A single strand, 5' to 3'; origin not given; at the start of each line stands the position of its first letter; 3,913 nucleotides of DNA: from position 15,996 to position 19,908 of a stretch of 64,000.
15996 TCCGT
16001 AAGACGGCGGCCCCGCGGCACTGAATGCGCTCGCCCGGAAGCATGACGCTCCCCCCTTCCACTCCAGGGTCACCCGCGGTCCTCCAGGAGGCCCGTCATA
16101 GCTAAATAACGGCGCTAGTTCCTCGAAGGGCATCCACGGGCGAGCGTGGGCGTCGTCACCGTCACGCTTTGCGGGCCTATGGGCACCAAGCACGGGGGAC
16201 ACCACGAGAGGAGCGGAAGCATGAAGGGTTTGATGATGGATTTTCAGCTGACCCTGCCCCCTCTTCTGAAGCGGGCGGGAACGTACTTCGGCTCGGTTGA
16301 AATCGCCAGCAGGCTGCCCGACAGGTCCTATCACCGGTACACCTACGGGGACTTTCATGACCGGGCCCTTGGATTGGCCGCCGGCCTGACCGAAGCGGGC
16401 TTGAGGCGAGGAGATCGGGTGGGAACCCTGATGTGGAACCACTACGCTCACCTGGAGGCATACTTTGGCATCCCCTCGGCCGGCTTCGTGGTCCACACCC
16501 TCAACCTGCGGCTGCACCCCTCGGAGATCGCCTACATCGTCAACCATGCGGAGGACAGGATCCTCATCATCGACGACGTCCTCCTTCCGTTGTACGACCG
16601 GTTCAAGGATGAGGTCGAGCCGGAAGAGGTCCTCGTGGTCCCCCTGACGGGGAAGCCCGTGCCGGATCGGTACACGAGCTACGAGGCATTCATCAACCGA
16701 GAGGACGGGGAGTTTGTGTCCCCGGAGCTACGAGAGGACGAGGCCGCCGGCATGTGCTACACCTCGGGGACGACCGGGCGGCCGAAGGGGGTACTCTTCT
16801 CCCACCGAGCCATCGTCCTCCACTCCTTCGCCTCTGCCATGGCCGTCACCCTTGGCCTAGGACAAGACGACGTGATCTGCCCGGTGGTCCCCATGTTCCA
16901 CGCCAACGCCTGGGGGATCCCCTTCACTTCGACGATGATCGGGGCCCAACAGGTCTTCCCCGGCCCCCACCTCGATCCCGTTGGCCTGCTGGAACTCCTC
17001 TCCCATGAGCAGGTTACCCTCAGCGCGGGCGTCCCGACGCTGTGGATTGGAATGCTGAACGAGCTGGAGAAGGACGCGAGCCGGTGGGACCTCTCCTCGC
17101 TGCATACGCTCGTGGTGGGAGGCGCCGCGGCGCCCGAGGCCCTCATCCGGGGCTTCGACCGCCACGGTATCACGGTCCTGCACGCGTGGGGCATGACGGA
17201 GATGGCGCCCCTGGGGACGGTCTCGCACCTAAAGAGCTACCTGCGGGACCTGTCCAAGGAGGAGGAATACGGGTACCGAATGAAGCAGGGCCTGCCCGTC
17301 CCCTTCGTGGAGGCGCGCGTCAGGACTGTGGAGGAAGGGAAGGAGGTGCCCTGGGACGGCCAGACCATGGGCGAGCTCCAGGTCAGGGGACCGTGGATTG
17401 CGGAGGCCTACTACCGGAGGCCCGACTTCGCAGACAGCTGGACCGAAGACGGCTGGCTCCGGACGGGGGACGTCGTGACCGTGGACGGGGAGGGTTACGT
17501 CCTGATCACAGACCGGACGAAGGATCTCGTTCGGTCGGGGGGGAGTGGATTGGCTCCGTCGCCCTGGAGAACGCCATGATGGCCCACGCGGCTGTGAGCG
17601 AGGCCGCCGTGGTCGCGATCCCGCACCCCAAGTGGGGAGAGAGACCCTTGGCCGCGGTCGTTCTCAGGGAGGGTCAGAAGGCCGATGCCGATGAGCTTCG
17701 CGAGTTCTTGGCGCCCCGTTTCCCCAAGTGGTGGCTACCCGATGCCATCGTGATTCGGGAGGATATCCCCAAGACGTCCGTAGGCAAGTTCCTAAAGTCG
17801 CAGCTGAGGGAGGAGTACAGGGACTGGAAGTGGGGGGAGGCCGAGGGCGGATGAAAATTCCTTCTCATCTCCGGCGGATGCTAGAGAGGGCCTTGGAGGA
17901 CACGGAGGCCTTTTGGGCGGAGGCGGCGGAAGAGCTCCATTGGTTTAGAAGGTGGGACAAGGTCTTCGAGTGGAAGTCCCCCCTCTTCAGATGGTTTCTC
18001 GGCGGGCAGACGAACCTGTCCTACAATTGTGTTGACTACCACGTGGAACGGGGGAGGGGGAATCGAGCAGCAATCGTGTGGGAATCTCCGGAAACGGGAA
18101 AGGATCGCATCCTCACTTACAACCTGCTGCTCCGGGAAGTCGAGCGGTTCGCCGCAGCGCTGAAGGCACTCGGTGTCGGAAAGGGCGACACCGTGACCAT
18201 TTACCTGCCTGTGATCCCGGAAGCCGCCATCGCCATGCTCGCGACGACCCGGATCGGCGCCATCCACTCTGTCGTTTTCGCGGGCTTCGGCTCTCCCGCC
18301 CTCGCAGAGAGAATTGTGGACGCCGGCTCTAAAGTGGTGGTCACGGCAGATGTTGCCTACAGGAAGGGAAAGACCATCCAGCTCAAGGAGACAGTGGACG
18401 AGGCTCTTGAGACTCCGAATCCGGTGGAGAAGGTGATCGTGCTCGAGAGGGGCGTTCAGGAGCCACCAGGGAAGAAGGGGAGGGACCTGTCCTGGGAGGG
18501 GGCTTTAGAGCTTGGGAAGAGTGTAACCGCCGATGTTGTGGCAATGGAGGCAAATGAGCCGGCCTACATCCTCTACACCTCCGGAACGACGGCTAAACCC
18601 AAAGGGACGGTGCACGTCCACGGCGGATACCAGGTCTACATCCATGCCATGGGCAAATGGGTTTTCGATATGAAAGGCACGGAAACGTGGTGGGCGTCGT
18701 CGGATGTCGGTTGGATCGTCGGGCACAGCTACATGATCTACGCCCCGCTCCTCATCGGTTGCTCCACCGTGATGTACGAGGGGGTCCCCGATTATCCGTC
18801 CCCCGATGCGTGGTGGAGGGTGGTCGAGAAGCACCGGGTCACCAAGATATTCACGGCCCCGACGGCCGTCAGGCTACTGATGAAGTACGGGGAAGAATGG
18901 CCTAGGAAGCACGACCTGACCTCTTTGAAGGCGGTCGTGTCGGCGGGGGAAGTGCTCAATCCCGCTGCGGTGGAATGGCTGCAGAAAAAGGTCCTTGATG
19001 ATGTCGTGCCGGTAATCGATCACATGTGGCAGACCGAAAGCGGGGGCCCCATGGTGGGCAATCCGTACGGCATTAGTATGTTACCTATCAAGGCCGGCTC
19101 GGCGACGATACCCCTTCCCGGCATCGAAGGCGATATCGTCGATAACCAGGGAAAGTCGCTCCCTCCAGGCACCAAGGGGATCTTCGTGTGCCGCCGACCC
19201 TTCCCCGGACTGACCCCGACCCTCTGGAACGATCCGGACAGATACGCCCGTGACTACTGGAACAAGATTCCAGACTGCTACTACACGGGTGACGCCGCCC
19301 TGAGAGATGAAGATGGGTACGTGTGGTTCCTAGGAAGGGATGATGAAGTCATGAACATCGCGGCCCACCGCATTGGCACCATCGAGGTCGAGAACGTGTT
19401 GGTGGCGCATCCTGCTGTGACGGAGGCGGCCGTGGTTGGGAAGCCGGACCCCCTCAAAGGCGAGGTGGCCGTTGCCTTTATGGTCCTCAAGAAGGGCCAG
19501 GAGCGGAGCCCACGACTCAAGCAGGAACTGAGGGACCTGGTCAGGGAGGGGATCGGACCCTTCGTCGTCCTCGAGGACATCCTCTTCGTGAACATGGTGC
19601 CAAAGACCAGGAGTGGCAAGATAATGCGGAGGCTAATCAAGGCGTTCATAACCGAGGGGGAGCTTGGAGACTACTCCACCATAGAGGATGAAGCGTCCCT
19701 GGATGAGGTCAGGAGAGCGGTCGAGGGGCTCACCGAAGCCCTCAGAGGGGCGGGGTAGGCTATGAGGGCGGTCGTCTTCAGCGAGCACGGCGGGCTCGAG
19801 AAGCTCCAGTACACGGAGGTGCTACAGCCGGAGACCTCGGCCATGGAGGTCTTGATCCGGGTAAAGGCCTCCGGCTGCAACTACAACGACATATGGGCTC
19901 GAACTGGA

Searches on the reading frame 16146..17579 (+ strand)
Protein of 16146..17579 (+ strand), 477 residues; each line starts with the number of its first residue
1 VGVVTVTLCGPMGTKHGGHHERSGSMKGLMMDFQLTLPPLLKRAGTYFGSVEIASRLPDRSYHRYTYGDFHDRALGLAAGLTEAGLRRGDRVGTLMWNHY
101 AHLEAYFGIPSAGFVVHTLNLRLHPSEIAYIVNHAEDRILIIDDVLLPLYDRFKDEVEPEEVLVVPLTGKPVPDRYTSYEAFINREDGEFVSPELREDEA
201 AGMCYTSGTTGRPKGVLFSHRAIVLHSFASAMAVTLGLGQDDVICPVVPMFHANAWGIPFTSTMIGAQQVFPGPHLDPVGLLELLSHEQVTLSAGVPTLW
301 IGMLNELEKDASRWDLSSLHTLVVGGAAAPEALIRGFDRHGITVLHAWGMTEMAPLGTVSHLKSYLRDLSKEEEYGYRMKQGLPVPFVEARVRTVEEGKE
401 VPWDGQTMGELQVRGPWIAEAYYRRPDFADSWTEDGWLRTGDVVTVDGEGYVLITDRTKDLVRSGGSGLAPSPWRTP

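Call 14: search_protein_families(library=pfam, proteins=[window:16146-17579:+], max_evalue=0.001)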
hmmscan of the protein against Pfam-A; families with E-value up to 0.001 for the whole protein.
window:16146-17579:+ (477 aa): 1 family
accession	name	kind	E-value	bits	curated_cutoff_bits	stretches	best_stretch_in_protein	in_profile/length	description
PF00501.34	AMP-binding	-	2.5e-80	270.6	29.9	1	61-423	18-384/384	AMP-binding enzyme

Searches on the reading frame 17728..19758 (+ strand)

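Call 14: search_protein_families(library=pfam, proteins=[window:17728-19758:+], max_evalue=0.001)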
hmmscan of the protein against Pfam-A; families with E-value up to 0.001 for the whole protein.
window:17728-19758:+ (676 aa): 3 families
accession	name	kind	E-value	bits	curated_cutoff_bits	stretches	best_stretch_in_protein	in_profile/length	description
PF00501.34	AMP-binding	-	1.5e-76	258.1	29.9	1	108-491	6-377/384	AMP-binding enzyme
PF13193.12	AMP-binding_C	-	1.3e-27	97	24.5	1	553-631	1-76/76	AMP-binding enzyme C-terminal domain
PF16177.11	ACAS_N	-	1.1e-20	73.7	27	1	49-101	2-55/55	Acetyl-coenzyme A synthetase N-terminus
